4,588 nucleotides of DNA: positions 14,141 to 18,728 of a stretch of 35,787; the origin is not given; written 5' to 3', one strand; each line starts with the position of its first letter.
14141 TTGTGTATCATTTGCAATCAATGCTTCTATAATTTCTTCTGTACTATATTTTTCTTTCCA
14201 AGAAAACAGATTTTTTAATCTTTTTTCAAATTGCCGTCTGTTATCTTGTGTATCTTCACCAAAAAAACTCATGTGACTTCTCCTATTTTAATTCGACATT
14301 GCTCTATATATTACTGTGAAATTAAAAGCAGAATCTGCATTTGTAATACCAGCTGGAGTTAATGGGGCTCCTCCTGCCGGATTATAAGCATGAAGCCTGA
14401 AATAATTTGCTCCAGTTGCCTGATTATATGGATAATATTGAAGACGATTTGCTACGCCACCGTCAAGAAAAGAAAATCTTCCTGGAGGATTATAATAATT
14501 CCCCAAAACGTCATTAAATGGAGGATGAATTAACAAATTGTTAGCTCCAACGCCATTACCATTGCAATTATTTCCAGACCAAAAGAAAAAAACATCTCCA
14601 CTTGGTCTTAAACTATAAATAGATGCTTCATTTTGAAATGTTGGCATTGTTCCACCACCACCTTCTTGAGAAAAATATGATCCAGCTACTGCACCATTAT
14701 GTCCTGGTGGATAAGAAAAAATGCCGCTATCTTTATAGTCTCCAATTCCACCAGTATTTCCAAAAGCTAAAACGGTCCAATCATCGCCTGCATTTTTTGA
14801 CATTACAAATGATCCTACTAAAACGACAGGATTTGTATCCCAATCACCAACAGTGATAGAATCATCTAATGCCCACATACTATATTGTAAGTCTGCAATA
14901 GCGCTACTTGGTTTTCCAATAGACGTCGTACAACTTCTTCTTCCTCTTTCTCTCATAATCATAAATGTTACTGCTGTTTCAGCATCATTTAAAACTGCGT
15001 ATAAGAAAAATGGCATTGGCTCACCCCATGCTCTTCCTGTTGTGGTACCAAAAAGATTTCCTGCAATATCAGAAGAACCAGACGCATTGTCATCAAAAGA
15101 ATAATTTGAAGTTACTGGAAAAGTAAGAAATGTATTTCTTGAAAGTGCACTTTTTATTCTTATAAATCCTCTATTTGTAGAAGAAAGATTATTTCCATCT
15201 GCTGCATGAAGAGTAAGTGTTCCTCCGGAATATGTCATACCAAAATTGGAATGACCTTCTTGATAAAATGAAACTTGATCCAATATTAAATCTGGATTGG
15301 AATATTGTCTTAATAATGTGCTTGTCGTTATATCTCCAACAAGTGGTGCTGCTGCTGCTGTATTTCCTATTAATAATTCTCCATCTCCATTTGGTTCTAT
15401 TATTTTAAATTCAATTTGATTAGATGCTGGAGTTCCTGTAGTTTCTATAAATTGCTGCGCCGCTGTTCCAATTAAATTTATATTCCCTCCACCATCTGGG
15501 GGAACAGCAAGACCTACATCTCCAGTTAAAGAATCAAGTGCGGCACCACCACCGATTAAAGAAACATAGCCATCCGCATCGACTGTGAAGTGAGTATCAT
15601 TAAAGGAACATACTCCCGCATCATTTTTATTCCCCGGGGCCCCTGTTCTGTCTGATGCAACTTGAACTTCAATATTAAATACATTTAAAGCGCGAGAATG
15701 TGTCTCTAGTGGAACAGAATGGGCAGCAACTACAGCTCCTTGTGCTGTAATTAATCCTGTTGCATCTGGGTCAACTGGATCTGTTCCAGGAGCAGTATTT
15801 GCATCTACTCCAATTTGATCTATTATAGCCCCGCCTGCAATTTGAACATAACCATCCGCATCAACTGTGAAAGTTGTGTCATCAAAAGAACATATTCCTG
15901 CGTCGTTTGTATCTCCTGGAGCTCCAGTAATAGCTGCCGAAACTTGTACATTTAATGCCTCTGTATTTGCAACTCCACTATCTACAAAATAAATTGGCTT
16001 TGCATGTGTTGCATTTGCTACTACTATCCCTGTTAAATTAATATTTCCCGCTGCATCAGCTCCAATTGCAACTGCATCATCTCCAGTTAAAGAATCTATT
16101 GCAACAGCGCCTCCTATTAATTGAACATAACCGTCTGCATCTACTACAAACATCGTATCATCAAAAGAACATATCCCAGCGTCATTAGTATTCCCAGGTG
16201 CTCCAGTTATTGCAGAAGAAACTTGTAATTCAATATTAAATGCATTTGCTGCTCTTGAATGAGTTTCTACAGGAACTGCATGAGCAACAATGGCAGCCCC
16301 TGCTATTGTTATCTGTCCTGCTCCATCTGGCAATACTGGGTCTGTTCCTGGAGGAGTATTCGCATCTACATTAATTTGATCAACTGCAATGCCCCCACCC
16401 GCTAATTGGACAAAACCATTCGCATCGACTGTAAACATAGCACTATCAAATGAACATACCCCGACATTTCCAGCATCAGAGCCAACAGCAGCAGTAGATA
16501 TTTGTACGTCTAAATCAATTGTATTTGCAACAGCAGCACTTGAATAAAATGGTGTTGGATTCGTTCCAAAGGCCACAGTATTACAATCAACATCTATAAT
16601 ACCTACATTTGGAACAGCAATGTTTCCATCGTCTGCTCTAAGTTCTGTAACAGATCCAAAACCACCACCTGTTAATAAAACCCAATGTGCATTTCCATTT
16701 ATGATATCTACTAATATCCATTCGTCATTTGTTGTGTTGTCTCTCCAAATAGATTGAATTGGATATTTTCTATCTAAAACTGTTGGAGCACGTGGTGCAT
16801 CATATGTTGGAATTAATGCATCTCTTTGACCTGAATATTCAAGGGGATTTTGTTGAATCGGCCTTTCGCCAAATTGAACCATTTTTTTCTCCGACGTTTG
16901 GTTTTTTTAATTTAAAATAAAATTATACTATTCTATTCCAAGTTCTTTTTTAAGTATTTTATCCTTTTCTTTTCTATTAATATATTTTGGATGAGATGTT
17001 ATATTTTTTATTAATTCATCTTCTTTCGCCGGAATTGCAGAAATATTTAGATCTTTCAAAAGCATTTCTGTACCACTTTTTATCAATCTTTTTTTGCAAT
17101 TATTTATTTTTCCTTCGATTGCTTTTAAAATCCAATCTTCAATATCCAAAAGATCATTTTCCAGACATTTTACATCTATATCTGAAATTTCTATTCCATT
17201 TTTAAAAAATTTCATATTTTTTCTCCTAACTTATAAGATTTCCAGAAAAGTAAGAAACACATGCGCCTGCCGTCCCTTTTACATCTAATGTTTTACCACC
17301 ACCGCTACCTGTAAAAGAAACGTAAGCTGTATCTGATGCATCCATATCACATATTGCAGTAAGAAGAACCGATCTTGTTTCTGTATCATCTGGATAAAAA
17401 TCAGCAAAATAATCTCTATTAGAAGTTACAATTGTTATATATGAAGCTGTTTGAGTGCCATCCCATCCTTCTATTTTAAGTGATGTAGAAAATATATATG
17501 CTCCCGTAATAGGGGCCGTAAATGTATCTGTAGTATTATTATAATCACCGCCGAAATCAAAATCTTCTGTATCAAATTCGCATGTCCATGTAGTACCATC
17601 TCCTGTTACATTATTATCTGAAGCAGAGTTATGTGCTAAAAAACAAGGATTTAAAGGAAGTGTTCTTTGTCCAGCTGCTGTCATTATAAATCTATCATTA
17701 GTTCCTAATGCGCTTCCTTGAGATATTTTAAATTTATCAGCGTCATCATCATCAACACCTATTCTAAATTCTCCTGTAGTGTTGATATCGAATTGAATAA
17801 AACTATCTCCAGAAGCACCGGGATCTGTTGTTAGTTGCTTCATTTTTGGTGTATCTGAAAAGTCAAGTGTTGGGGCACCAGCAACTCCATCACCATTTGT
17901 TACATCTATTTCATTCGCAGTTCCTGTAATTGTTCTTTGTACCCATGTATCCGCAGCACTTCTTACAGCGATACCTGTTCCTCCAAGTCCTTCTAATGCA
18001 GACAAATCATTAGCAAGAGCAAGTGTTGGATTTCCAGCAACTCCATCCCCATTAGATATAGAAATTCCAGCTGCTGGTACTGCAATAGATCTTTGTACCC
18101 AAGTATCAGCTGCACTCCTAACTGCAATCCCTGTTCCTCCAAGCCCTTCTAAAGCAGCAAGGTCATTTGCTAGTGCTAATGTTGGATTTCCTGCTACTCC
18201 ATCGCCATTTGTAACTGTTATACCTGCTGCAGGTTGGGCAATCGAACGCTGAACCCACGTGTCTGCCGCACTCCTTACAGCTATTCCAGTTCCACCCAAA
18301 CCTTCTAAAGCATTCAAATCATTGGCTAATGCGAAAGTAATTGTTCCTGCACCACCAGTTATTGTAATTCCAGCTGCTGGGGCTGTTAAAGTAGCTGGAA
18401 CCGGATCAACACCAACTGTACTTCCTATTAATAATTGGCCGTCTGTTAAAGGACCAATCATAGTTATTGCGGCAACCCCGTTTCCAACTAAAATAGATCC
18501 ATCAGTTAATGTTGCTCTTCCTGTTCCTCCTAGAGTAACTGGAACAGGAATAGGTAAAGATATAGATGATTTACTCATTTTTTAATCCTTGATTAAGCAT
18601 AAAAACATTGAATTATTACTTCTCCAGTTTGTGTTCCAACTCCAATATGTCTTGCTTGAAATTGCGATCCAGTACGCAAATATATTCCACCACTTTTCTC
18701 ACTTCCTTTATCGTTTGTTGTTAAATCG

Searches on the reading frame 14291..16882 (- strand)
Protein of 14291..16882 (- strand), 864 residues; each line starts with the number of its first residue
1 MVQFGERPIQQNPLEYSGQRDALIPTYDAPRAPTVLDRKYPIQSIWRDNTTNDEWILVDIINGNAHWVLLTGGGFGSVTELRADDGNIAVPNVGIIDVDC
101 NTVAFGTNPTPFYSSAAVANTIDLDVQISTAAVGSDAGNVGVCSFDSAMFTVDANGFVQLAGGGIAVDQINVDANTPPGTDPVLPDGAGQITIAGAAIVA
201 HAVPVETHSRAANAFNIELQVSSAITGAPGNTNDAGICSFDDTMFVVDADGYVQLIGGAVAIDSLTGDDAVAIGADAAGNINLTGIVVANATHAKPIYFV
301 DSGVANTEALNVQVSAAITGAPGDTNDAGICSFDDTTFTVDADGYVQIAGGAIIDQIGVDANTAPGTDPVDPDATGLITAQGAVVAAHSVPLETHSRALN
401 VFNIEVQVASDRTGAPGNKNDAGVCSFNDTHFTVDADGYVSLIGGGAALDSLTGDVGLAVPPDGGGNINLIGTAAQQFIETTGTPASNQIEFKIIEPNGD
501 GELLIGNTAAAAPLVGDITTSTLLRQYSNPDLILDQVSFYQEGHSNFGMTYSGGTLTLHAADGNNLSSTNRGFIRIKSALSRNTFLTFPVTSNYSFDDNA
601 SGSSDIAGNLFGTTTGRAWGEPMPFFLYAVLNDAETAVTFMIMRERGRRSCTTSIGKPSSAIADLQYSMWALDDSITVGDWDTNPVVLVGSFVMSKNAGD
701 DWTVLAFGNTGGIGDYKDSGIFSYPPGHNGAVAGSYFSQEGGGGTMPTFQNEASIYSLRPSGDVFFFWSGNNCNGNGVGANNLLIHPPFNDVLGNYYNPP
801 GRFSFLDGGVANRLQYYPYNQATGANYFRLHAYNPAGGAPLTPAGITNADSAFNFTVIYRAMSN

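Call 9: search_protein_families(library=phrogs, proteins=[window:14291-16882:-])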
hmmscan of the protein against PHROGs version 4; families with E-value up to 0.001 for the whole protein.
window:14291-16882:- (864 aa): 1 family
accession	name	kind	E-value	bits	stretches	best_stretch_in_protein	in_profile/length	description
phrog_37859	-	unknown function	3e-06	28.3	0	205-243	24-60/94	-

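Call 50: search_protein_families(library=pfam, max_evalue=0.01, proteins=[window:14291-16882:-])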
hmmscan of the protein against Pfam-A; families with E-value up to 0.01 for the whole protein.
window:14291-16882:- (864 aa): 1 family
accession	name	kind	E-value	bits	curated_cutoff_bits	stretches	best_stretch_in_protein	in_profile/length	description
PF19392.5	DUF5967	-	0.0043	17.5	25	0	413-427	27-42/43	Family of unknown function (DUF5967)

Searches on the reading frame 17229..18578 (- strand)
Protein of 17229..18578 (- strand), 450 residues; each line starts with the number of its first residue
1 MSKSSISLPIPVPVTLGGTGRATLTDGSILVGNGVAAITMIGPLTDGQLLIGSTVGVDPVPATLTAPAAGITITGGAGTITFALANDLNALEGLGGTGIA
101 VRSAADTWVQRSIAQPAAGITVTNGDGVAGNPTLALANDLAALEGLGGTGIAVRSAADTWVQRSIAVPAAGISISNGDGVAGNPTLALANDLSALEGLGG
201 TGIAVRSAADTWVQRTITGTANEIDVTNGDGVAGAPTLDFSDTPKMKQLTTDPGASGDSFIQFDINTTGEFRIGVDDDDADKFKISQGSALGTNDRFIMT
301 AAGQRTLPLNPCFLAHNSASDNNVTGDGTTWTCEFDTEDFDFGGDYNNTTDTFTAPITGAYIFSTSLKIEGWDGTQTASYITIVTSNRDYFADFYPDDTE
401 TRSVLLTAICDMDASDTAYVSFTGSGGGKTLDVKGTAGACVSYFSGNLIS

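Call 9: search_protein_families(library=phrogs, proteins=[window:17229-18578:-])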
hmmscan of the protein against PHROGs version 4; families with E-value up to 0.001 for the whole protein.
window:17229-18578:- (450 aa): 3 families
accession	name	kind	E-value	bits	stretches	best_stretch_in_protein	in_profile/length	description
phrog_697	-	head and packaging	1.9e-27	96.1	3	189-246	179-236/2079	structural protein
phrog_15750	-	unknown function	2.7e-11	44.9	1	305-450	25-168/168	-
phrog_31660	-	tail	6.1e-05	23.9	1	44-88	79-122/182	tail fiber protein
